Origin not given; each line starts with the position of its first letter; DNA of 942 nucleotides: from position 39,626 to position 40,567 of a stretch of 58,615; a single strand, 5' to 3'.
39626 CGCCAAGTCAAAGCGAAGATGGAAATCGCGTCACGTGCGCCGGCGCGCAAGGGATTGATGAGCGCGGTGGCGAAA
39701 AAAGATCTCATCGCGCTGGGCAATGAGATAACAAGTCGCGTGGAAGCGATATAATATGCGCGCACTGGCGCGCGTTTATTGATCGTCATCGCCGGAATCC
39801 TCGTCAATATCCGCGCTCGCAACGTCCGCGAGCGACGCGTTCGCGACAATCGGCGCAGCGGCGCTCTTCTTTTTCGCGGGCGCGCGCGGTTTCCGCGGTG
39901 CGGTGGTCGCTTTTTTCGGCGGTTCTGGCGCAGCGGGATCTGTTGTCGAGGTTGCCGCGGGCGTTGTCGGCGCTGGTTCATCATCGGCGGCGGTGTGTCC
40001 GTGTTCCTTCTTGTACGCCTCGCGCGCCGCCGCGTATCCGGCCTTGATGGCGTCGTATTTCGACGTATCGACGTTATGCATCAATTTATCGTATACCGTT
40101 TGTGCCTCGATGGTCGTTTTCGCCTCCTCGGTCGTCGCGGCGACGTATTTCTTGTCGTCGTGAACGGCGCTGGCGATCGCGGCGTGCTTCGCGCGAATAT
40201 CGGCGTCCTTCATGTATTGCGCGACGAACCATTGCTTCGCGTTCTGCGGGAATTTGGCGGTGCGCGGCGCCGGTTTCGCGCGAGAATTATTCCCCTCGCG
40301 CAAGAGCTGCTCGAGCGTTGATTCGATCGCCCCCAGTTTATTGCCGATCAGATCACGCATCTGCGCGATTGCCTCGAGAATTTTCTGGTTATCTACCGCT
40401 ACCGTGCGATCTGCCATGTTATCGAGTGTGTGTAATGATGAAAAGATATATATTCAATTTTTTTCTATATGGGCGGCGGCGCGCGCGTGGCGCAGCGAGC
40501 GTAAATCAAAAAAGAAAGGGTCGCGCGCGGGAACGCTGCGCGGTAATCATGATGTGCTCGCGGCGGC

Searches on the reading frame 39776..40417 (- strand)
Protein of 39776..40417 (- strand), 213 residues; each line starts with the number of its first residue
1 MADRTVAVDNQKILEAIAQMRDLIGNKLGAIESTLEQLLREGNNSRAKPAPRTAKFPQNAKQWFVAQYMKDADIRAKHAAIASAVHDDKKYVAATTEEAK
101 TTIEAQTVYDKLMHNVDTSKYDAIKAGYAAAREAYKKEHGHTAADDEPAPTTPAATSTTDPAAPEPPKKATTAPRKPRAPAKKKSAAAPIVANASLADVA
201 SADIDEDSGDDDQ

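Call 79: search_protein_families(library=pfam, proteins=[window:39776-40417:-], max_evalue=0.5)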
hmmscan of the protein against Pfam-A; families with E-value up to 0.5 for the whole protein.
window:39776-40417:- (213 aa): 3 families
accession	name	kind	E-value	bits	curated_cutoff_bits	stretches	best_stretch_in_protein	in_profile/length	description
PF04513.17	Baculo_PEP_C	-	0.13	12.7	38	0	8-41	27-60/140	Baculovirus polyhedron envelope protein, PEP, C terminus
PF10873.13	CYYR1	-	0.16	12.8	31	1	117-167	93-142/149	Cysteine and tyrosine-rich protein 1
PF21558.3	Pept_S41_N_bact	-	0.28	11.6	27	0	85-115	38-68/87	Bacteroidetes, Peptidase, S41 family, N-terminal domain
